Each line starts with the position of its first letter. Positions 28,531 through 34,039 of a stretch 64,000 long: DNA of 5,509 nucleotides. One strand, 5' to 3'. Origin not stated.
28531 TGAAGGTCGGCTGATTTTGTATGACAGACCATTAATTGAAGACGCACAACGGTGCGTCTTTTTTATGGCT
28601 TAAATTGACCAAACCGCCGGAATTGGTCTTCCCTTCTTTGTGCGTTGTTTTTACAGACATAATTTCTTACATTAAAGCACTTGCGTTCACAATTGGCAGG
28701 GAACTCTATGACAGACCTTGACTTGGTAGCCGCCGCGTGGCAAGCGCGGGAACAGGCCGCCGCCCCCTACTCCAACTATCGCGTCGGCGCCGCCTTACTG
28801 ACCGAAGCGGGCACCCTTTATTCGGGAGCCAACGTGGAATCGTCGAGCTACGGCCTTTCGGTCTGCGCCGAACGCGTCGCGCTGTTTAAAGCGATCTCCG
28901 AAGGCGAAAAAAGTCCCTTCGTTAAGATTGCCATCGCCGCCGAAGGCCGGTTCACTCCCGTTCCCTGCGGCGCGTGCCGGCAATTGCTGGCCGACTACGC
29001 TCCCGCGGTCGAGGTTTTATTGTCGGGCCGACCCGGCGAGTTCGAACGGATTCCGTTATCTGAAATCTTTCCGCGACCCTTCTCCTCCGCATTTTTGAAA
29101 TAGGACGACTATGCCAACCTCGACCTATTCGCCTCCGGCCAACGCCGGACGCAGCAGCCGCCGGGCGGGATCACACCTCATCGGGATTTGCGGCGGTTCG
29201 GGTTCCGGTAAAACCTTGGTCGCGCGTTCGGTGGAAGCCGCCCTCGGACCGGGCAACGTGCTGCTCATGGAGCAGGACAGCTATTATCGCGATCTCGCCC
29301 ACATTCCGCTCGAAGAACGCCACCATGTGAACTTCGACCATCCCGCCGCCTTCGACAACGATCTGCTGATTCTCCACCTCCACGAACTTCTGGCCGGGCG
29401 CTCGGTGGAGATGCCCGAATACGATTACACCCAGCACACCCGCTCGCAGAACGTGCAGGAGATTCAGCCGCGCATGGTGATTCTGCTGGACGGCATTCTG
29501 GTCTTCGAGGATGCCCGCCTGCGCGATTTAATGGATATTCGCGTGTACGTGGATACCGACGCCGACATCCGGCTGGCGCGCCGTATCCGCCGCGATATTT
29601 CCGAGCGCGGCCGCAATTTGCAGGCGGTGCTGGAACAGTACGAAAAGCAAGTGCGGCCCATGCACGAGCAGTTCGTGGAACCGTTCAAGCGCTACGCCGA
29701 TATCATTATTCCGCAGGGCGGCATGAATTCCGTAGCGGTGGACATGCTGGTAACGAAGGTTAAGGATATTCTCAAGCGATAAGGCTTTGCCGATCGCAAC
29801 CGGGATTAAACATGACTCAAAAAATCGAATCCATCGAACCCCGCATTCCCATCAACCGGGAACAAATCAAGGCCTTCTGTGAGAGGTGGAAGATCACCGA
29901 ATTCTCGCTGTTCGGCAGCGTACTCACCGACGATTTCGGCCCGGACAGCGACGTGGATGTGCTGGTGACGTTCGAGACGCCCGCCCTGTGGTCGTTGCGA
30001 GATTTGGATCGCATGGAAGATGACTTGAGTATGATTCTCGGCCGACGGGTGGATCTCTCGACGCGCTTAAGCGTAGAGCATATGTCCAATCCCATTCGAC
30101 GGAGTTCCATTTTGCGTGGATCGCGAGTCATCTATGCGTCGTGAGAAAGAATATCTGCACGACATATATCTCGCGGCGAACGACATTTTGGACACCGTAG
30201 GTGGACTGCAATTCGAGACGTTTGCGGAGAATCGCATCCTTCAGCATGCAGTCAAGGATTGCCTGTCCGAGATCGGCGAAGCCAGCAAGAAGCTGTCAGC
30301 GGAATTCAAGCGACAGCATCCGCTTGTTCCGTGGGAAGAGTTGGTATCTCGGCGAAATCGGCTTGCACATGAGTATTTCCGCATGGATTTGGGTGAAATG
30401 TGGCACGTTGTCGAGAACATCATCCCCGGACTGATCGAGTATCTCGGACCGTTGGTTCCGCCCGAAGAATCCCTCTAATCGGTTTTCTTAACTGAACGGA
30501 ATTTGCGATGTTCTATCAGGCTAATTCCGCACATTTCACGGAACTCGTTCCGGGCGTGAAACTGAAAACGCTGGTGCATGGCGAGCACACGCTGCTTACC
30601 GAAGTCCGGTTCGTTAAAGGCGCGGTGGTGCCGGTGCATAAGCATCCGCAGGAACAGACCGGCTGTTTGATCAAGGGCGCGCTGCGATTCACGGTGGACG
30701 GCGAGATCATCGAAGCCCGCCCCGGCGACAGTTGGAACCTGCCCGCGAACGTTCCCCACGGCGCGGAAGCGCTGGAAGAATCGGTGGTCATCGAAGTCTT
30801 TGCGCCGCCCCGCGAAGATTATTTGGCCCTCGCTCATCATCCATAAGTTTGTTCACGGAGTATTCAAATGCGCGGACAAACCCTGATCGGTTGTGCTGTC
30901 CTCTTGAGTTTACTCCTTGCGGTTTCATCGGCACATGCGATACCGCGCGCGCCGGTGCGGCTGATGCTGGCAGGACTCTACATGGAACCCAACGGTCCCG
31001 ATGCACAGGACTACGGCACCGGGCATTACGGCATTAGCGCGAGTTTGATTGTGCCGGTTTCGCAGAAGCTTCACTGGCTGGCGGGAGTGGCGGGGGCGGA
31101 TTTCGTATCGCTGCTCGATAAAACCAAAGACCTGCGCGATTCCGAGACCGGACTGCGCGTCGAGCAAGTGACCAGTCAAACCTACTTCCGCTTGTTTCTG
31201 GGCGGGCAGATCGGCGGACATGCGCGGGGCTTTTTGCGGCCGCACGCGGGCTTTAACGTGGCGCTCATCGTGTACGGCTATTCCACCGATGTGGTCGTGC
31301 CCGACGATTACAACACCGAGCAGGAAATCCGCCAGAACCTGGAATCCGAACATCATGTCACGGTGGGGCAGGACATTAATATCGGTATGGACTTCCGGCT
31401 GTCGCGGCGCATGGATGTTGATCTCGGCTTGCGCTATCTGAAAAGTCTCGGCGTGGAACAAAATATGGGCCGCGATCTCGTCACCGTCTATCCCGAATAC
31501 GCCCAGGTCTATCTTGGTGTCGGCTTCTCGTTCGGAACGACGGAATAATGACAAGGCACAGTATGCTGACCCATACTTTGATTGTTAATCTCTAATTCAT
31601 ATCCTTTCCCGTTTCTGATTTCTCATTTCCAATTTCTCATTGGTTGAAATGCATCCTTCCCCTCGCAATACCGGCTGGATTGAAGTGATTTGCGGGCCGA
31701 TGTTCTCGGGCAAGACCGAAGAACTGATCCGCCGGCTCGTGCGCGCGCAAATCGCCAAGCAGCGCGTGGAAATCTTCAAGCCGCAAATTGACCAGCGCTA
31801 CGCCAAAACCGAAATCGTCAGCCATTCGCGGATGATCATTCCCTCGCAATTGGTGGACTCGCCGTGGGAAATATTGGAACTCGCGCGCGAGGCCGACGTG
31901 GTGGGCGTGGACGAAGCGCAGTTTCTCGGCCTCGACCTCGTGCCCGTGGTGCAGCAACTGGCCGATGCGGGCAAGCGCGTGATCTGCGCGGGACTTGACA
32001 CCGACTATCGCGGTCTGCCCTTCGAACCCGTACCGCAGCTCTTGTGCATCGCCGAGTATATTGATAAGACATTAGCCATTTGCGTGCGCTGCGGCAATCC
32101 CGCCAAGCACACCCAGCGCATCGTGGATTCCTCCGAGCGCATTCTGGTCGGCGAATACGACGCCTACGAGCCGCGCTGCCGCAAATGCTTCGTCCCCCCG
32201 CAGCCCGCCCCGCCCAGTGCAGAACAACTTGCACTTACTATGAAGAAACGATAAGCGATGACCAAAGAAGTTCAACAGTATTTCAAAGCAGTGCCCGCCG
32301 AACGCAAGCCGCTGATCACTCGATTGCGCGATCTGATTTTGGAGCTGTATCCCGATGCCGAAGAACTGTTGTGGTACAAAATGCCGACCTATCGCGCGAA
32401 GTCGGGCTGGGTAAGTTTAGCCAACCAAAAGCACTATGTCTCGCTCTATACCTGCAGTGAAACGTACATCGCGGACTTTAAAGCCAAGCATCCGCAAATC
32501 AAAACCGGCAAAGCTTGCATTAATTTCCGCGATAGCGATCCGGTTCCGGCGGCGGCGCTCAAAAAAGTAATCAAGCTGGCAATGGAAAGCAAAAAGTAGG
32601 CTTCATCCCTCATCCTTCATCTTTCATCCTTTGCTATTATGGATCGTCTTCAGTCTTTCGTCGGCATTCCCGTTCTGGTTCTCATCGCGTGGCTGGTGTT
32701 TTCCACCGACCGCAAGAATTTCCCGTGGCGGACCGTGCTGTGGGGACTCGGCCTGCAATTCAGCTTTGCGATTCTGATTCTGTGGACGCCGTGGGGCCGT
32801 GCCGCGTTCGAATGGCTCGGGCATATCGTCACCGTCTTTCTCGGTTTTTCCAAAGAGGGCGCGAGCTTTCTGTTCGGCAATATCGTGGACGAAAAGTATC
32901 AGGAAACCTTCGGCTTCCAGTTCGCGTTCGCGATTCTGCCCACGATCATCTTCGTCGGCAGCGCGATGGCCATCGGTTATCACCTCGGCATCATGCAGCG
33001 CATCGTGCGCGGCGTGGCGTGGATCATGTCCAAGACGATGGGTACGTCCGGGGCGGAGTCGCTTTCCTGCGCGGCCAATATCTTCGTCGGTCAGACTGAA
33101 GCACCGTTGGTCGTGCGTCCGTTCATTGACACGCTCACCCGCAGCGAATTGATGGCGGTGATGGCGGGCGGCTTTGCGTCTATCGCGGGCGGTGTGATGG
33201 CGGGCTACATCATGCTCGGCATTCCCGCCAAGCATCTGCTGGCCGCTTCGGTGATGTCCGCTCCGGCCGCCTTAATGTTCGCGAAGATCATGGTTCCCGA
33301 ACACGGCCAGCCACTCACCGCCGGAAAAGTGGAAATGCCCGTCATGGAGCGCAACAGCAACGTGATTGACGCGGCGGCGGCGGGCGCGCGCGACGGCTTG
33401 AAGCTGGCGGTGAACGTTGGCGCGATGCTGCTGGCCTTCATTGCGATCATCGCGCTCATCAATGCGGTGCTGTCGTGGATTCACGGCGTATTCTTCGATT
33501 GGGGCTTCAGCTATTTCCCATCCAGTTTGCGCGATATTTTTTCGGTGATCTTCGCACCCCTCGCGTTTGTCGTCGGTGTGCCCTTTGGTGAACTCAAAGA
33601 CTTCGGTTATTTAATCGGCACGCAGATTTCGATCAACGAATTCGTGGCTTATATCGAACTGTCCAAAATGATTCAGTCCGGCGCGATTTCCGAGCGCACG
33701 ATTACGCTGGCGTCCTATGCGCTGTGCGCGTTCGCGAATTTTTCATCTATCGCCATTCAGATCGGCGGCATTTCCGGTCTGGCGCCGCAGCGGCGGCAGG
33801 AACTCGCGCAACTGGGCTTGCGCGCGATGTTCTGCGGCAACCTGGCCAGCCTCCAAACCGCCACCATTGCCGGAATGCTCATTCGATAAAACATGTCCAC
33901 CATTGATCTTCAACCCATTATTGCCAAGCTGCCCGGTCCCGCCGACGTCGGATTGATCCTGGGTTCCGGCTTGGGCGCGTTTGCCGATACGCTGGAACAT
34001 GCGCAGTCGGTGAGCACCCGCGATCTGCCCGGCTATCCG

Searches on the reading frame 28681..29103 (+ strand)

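Call 31: search_protein_families(library=pfam, proteins=[window:28681-29103:+], max_evalue=0.001)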
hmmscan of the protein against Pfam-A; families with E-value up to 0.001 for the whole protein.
window:28681-29103:+ (140 aa): 2 families
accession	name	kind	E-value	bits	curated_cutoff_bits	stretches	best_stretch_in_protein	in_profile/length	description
PF00383.29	dCMP_cyt_deam_1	-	1.8e-13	50.7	25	1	12-106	4-93/102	Cytidine and deoxycytidylate deaminase zinc-binding region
PF08211.18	dCMP_cyt_deam_2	-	1.4e-09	38.7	25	1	12-89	41-118/130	Cytidine and deoxycytidylate deaminase zinc-binding region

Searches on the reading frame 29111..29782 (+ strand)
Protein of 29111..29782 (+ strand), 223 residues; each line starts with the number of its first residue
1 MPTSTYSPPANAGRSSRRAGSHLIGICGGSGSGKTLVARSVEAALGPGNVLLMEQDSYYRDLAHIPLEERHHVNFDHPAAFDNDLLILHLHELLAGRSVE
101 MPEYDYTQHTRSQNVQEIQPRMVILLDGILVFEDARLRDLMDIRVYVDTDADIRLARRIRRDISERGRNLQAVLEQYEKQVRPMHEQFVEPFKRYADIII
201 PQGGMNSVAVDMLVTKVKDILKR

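Call 31: search_protein_families(library=pfam, proteins=[window:29111-29782:+], max_evalue=0.001)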
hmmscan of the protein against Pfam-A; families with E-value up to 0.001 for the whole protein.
window:29111-29782:+ (223 aa): 4 families
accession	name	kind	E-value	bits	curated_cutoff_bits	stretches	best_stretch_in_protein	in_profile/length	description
PF00485.24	PRK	-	3.4e-43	148.2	22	1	23-208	1-195/196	Phosphoribulokinase / Uridine kinase family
PF01121.26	CoaE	-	8.4e-05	22.8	27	0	111-182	94-164/180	Dephospho-CoA kinase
PF02224.24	Cytidylate_kin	-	0.00089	19.5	26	0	24-117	1-87/211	Cytidylate kinase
PF13238.12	AAA_18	-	0.00095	20.1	29.4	0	24-167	1-117/128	AAA domain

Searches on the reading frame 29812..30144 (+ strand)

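Call 31: search_protein_families(library=pfam, proteins=[window:29812-30144:+], max_evalue=0.001)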
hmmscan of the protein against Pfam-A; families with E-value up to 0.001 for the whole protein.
window:29812-30144:+ (110 aa): 2 families
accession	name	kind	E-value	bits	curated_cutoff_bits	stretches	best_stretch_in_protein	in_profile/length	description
PF01909.29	NTP_transf_2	-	1.1e-17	64.6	21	1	16-94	2-80/93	Nucleotidyltransferase domain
PF18765.7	Polbeta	-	1.2e-08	35.5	26.9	1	17-108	1-88/93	Polymerase beta, Nucleotidyltransferase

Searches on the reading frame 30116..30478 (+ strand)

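Call 31: search_protein_families(library=pfam, proteins=[window:30116-30478:+], max_evalue=0.001)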
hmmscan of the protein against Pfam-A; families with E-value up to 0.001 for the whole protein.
window:30116-30478:+ (120 aa): 1 family
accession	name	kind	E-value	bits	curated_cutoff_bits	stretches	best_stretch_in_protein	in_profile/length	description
PF01934.22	HepT-like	-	3.7e-20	72.3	23.5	1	20-110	4-117/120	Ribonuclease HepT-like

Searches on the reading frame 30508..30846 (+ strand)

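Call 31: search_protein_families(library=pfam, proteins=[window:30508-30846:+], max_evalue=0.001)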
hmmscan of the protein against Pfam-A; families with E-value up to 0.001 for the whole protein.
window:30508-30846:+ (112 aa): 3 families
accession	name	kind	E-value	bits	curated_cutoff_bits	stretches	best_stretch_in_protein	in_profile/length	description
PF07883.17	Cupin_2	-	9.7e-14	51.3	27.2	1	33-91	3-61/70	Cupin domain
PF12973.13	Cupin_7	-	3.5e-06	27.2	27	1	3-96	6-98/105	ChrR Cupin-like domain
PF02311.25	AraC_binding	-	5.7e-05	23.3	21.1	1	41-88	16-63/135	AraC-like ligand binding domain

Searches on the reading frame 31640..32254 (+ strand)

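Call 32: search_protein_families(library=pfam, proteins=[window:31640-32254:+], max_evalue=0.001)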
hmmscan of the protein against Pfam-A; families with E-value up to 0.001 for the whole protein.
window:31640-32254:+ (204 aa): 1 family
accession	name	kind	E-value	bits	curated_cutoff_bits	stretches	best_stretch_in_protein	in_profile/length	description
PF00265.24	TK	-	1.3e-49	168.9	20.6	1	12-184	1-176/176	Thymidine kinase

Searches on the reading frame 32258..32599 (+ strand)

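Call 32: search_protein_families(library=pfam, proteins=[window:32258-32599:+], max_evalue=0.001)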
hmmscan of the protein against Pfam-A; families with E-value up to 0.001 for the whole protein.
window:32258-32599:+ (113 aa): 3 families
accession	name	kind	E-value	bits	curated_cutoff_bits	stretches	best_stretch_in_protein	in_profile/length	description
PF08818.16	DUF1801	-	2.5e-16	60.3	27.2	1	16-109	1-85/85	Domain of unknown function (DU1801)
PF18899.5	DUF5655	-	2.7e-07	31.1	24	1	6-111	2-108/109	Domain of unknown function (DUF5655)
PF08726.16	EFhand_Ca_insen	-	0.00019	21.9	27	1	3-49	6-50/69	Ca2+ insensitive EF hand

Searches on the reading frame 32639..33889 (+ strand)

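Call 32: search_protein_families(library=pfam, proteins=[window:32639-33889:+], max_evalue=0.001)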
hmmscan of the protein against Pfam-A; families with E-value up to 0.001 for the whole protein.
window:32639-33889:+ (416 aa): 3 families
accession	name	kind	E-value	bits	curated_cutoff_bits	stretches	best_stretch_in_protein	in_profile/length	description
PF07662.18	Nucleos_tra2_C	-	5.1e-74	249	32.3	1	199-412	1-213/213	Na+ dependent nucleoside transporter C-terminus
PF01773.25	Nucleos_tra2_N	-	2e-25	89.5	27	1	8-81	1-73/74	Na+ dependent nucleoside transporter N-terminus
PF07670.19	Gate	-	2.6e-15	57.2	29.6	1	97-193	2-100/104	Nucleoside recognition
